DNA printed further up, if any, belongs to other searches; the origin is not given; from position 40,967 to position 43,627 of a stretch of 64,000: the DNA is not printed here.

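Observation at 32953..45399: Composite ATPase-less ABC import locus: two SBPs and two permease pairs split by a propeller-Yip1 membrane protein and a 760-aa unknown exoprotein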

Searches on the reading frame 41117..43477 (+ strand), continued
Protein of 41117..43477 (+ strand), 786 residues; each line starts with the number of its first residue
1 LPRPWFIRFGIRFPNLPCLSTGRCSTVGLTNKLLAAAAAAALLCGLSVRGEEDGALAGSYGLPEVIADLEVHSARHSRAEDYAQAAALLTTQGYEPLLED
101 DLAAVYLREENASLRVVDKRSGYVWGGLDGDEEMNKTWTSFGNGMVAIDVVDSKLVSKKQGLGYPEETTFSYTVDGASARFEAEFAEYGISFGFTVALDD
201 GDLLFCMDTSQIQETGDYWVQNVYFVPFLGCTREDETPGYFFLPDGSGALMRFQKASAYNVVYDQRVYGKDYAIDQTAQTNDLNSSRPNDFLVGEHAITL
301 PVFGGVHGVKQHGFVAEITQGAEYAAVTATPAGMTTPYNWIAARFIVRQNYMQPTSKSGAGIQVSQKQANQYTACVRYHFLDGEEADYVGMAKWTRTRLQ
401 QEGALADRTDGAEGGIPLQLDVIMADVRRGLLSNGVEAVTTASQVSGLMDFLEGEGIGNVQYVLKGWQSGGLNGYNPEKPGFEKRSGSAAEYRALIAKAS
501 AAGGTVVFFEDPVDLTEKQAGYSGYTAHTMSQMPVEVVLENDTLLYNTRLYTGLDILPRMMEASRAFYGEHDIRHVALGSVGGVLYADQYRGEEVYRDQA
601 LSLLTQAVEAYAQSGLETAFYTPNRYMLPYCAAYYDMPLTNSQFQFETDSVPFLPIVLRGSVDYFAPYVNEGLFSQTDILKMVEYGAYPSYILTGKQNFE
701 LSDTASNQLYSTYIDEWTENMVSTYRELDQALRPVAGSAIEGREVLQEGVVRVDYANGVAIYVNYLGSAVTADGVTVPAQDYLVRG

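Call 24: find_encoding_contigs(protein=P0114, flank=10000, max_places=1)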
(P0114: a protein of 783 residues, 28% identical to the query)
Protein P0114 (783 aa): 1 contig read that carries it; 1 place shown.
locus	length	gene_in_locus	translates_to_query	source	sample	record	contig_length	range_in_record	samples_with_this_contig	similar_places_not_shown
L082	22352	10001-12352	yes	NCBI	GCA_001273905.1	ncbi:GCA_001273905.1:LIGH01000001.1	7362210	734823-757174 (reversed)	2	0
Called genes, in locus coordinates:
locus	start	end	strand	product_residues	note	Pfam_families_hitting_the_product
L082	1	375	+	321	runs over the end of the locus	-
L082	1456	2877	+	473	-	PF01547:SBP_bac_1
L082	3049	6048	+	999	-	PF01547:SBP_bac_1, PF13416:SBP_bac_8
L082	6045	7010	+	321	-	PF00528:BPD_transp_1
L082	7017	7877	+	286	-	PF00528:BPD_transp_1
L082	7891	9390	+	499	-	PF24303:DUF7485 (faint), PF25021:TEN_NHL (faint), PF08450:SGL (faint), PF01436:NHL (weak)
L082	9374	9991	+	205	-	PF04893:Yip1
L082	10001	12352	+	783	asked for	PF18952:DUF5696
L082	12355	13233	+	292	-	PF00528:BPD_transp_1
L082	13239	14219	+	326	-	PF00528:BPD_transp_1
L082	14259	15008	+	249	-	PF13385:Laminin_G_3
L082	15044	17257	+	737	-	PF20578:aBig_2, PF02018:CBM_4_9, PF22848:ASD1_dom, PF06964:Alpha-L-AF_C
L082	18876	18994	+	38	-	PF13333:rve_2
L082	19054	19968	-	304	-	PF01022:HTH_5, PF12840:HTH_20, PF01047:MarR (weak)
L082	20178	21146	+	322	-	PF04616:Glyco_hydro_43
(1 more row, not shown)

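Call 26: predict_structure(alignment_id=A1)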
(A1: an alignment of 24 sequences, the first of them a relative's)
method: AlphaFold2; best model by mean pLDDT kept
length: 760 residues; sequences in the alignment: 24
mean_pLDDT: 87.3   pTM: 0.88
mean pLDDT of the five models: 87.3, 87.3, 85.9, 85.6, 84.9
residues with pLDDT >= 90: 476; 70-90: 208; 50-70: 43; < 50: 33
segments of 3 or more residues with pLDDT < 50: 21-35, 253-268
pLDDT, mean of each block of 10 residues (from residue 1): 63 67 40 52 80 87 88 96 91 93 75 87 90 86 93 96 96 96 94 94 78 92 90 77 82 39 44 93 94 96 85 91 82 75 93 95 97 93 72 97 88 97 97 96 94 94 97 95 94 83 86 75 88 93 96 92 88 94 95 95 95 80 92 94 80 94 96 88 86 94 95 94 94 96 92 94
secondary structure, 60 per line:
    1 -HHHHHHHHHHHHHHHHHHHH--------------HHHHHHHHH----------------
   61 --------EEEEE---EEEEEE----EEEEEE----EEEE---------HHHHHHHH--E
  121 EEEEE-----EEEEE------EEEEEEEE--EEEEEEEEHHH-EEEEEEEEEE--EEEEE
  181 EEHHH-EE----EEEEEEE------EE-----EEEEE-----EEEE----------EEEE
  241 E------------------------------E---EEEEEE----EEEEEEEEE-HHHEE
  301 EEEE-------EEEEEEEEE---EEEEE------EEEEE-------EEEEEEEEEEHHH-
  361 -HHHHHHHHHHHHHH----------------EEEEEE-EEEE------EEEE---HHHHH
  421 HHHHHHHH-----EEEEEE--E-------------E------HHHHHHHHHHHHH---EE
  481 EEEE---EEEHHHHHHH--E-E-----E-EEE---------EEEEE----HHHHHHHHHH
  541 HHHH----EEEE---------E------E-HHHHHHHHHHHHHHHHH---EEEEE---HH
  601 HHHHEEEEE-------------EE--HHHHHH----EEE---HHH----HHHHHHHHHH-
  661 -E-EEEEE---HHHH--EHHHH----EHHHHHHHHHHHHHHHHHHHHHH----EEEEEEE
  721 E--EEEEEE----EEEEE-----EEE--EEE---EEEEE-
elements in order (helices of 4 or more, strands of 3 or more residues): H2-21 H36-44 E69-73 E77-82 E87-92 E97-100 H110-117 E120-125 E131-135 E142-149 E152-159 E164-173 E176-182 E193-199 E213-217 E223-226 E237-241 E276-281 E286-294 E299-304 E312-320 E324-328 E335-339 E347-356 H362-375 E392-397 E399-402 E409-412 H416-428 E434-439 H463-475 E479-484 E488-490 H491-497 E510-512 E522-526 H531-544 E549-552 H571-587 E591-595 H599-604 E605-609 H627-632 E637-639 H650-659 E664-668 H672-675 H679-682 H688-709 E714-721 E724-729 E734-738 E744-746 E749-751 E755-759
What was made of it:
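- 41195..43477 (+): DUF5696 protein, 760 aa. Order of parts: signal peptide, N-terminal beta-sandwich, (beta/alpha)8 barrel, C-terminal beta-sandwich. GH129/GH101-like fold. Its start overlaps the NHL-Yip1 gene by 17 nt. AF2 pLDDT 87, pTM 0.88 (call 26).
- On Glycoside hydrolase family GH129 (also considered: GH101): AF2 pLDDT 87 (call 26).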

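Call 28: fold_search(model_id=the predicted structure, library=pdb)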
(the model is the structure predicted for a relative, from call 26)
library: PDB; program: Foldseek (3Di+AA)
matches with E <= 10: 1686; with E <= 0.001: 588
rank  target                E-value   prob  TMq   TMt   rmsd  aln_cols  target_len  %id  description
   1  5opq_A                8.9e-32  1.00  0.62  0.71   5.8       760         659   11  A 3,6-anhydro-D-galactosidase produced by Zobellia galactanivorans. This is an exo-lytic enzyme that hydrolyzes termin (released 2017-11-29)
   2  5opq_D                4.6e-31  1.00  0.62  0.71   5.7       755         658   12  A 3,6-anhydro-D-galactosidase produced by Zobellia galactanivorans. This is an exo-lytic enzyme that hydrolyzes termin (released 2017-11-29)
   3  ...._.                1.3e-30  1.00  0.63  0.71   5.6       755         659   12  The Michaelis complex of ZgGH129 D486N from Zobellia galactanivorans with neo-b/k-oligo-carrageenan tetrasaccharide (b (released 2024-07-31)
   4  5wzq_A                2.5e-29  1.00  0.62  0.76   5.2       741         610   14  Alpha-N-acetylgalactosaminidase NagBb from Bifidobacterium bifidum - quadruple mutant (released 2017-06-07)
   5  5wzr_A                3.3e-29  1.00  0.60  0.72   6.1       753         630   13  Alpha-N-acetylgalactosaminidase NagBb from Bifidobacterium bifidum - Gal-NHAc-DNJ complex (released 2017-06-07)
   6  5wzq_B                4.6e-29  1.00  0.60  0.73   5.9       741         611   13  Alpha-N-acetylgalactosaminidase NagBb from Bifidobacterium bifidum - quadruple mutant (released 2017-06-07)
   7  5wzp_A                3.5e-28  1.00  0.60  0.73   5.8       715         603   13  Alpha-N-acetylgalactosaminidase NagBb from Bifidobacterium bifidum - ligand free (released 2017-06-07)
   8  5wzr_B                4.9e-28  1.00  0.63  0.74   5.8       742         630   14  Alpha-N-acetylgalactosaminidase NagBb from Bifidobacterium bifidum - Gal-NHAc-DNJ complex (released 2017-06-07)
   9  5wzp_B                7.7e-28  1.00  0.61  0.75   5.6       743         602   13  Alpha-N-acetylgalactosaminidase NagBb from Bifidobacterium bifidum - ligand free (released 2017-06-07)
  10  5wzn_A                9.1e-28  1.00  0.62  0.75   6.3       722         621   14  Alpha-N-acetylgalactosaminidase NagBb from Bifidobacterium bifidum - GalNAc complex (released 2017-06-07)
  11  5wzn_B                1.6e-27  1.00  0.63  0.76   5.5       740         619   14  Alpha-N-acetylgalactosaminidase NagBb from Bifidobacterium bifidum - GalNAc complex (released 2017-06-07)
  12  6qev_B                3.9e-21  1.00  0.46  0.29   9.1       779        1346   10  EngBF DARPin Fusion 4b B6 (released 2019-11-06)
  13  6sh9_B                5.8e-21  1.00  0.46  0.29   8.9       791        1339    9  EngBF DARPin Fusion 4b D12 (released 2019-11-06)
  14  6qfk_A                1.7e-20  1.00  0.46  0.29   9.3       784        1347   10  EngBF DARPin Fusion 4b G10 (released 2019-11-06)
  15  8a19_A                3.1e-20  1.00  0.47  0.29   9.1       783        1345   10  Structure of a leucinostatin derivative determined by host lattice display : L1E4V1 construct (released 2022-12-07)
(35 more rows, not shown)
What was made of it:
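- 41195..43477 (+): Foldseek best matches: GH129 5opq E = 9e-32 and 5wzn, then GH101, GH36, GH31 and GH97 (call 28).
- On Glycoside hydrolase family GH129 (also considered: GH101): Foldseek to 5opq and 5wzn: E = 1e-27 to 9e-32, TM-score 0.60-0.76 (call 28).
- Closest known: GH129. Same: These are the best Foldseek matches (call 28).
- The fold match to GH129/GH101 is strong: E = 9e-32, TM-score 0.62 normalised to the query and 0.71 to the target (call 28).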

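Call 29: search_solved_structures(query=A1, max_evalue=10, show_alignments=3)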
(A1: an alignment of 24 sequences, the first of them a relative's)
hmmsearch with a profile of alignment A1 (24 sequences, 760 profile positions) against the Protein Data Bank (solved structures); distinct sequences matched with E-value up to 10: 9.
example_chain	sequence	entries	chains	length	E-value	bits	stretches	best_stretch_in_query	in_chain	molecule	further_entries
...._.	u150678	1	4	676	0.00053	21.5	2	67-125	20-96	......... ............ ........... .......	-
8rzg_A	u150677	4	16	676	0.00054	21.4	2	67-125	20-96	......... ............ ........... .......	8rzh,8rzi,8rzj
5opq_A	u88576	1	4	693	0.0007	21.1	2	67-125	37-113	3,6-anhydro-D-galactosidase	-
5wzn_A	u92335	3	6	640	0.002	19.6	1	344-503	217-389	Alpha-N-acetylgalactosaminidase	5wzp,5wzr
5wzq_A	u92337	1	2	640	0.003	19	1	344-495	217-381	Alpha-N-acetylgalactosaminidase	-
2n3z_A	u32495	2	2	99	0.066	14.5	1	394-475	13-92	OR446 | De novo designed protein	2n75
6llq_A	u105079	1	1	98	0.16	13.3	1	395-475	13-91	VAL88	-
6joy_A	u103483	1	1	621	0.23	12.8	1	456-566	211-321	1,4-alpha-glucan branching enzyme GlgB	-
9kfx_A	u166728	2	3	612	0.23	12.8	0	407-451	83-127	Synthetic PPR-DYW protein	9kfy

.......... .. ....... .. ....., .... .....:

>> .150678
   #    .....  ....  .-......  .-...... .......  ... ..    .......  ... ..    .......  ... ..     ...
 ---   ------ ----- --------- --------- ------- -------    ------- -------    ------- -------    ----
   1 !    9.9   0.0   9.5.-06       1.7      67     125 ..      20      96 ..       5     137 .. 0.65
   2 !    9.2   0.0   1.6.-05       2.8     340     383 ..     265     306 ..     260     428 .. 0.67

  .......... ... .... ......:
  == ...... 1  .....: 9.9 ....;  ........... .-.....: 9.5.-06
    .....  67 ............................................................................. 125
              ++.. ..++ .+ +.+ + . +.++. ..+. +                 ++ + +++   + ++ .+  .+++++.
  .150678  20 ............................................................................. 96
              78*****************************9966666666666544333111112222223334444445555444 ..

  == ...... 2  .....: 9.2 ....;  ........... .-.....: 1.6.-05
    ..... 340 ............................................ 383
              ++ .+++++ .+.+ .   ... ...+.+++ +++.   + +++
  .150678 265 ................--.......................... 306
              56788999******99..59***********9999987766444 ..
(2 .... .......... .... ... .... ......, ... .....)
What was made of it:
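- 41195..43477 (+): The sequence profile also reaches GH129 at E = 5e-4 (call 29).
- DUF5696 fold: calls 26, 28, 29.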

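Call 33: search_protein_families(library=pfam, proteins=[L038:16403-18811:+, L065:18028-19275:+, L043:18994-22050:-, L056:18469-20634:-, L047:14158-16557:+, L014:16106-16972:+, L070:1784-3196:+, L017:14074-15600:+, L020:14826-18047:+], max_evalue=0.001)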
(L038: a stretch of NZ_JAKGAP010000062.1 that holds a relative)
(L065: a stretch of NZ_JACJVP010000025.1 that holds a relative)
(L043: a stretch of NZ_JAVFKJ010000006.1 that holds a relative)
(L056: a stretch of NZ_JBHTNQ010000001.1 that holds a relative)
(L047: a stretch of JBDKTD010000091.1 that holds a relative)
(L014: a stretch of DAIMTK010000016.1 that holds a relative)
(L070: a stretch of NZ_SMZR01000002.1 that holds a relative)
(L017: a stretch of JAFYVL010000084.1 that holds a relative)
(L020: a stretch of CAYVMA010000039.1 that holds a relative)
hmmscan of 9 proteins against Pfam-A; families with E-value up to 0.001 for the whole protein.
L038:16403-18811:+ (803 aa): 4 families
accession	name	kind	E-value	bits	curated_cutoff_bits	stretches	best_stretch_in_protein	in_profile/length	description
PF01301.25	Glyco_hydro_35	-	1.5e-44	153.3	27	1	8-180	1-152/319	Glycosyl hydrolases family 35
PF22369.2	GLMA_2nd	-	2.3e-23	82.9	27.7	1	473-580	3-111/138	GLMA-like, second domain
PF02449.21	Glyco_hydro_42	-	1.2e-18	68.1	21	1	29-214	8-174/376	Beta-galactosidase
PF22345.2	GLMA_C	-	0.00015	21.8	27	1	714-791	45-124/132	GLMA, C-terminal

L065:18028-19275:+ (416 aa): 1 family
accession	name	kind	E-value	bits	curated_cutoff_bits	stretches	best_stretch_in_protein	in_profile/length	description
PF10091.15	Glycoamylase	-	3.2e-71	239.8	27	1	175-389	4-220/221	Putative glucoamylase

L043:18994-22050:- (1018 aa): 5 families
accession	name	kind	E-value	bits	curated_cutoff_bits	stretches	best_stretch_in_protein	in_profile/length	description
PF21250.3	SOGP_2nd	-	7.8e-116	386.1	27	1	211-459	1-249/249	Glycoside phosphorylase supersandwich domain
PF21958.2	SOGP_N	-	1.1e-69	234.8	27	1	1-147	77-225/225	SOGP N-terminal domain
PF21270.2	SOGP_4th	-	1.7e-18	67.1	27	1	929-1017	1-90/90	Glycoside phosphorylase C-terminal domain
PF17167.11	Glyco_hydro_94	-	3.9e-15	55.9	27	1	592-866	121-373/420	Glycosyl hydrolase 94 superfamily, catalytic domain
PF03633.20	Glyco_hydro_65C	-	0.00017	21.8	22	0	932-982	3-60/62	Glycosyl hydrolase family 65, C-terminal domain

L056:18469-20634:- (721 aa): 3 families
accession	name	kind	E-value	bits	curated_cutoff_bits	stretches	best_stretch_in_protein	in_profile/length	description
PF00933.27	Glyco_hydro_3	-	8.2e-77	259.2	27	1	13-331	1-316/316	Glycosyl hydrolase family 3 N terminal domain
PF01915.27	Glyco_hydro_3_C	-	1.2e-55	189.1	31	1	372-603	2-200/200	Glycosyl hydrolase family 3 C-terminal domain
PF14310.12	Fn3-like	-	7.6e-19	68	25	1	640-709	1-71/71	Fibronectin type III-like domain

L047:14158-16557:+ (800 aa): 2 families
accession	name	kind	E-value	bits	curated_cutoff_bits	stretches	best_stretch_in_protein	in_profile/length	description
PF01055.32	Glyco_hydro_31_2nd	-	1.2e-54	186.3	23.5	1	199-516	1-327/328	Glycosyl hydrolases family 31 TIM-barrel domain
PF21365.3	Glyco_hydro_31_3rd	-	4e-18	66.1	24.4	1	525-615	1-87/87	Glycosyl hydrolase family 31 C-terminal domain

L014:16106-16972:+ (289 aa): 2 families
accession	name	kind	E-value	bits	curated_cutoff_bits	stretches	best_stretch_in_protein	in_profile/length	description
PF00722.28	Glyco_hydro_16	-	1.1e-25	90.6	22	1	80-281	8-173/175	Glycosyl hydrolases family 16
PF03935.22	SKN1_KRE6_Sbg1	-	5.2e-16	58.6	30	2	189-286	345-450/501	Beta-glucan synthesis-associated protein SKN1/KRE6/Sbg1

L070:1784-3196:+ (471 aa): 2 families
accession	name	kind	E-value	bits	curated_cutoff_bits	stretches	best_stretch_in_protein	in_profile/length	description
PF01547.30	SBP_bac_1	-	8.8e-27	95.3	26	1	71-347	10-300/307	Bacterial extracellular solute-binding protein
PF13416.11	SBP_bac_8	-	6.9e-21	75.7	27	1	75-359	2-254/279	Bacterial extracellular solute-binding protein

L017:14074-15600:+ (509 aa): 3 families
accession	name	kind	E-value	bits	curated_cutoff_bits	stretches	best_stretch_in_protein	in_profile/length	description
PF02055.22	Glyco_hydro_30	-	5.6e-33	114.8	23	1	100-434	1-348/348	Glycosyl hydrolase family 30 TIM-barrel domain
PF02057.21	Glyco_hydro_59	-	2.2e-08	34.2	27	1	110-356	12-227/294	Glycosyl hydrolase family 59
PF17189.10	Glyco_hydro_30C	-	7.4e-07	29.7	22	1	437-501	1-65/65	Glycosyl hydrolase family 30 beta sandwich domain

L020:14826-18047:+ (1074 aa): 0 families
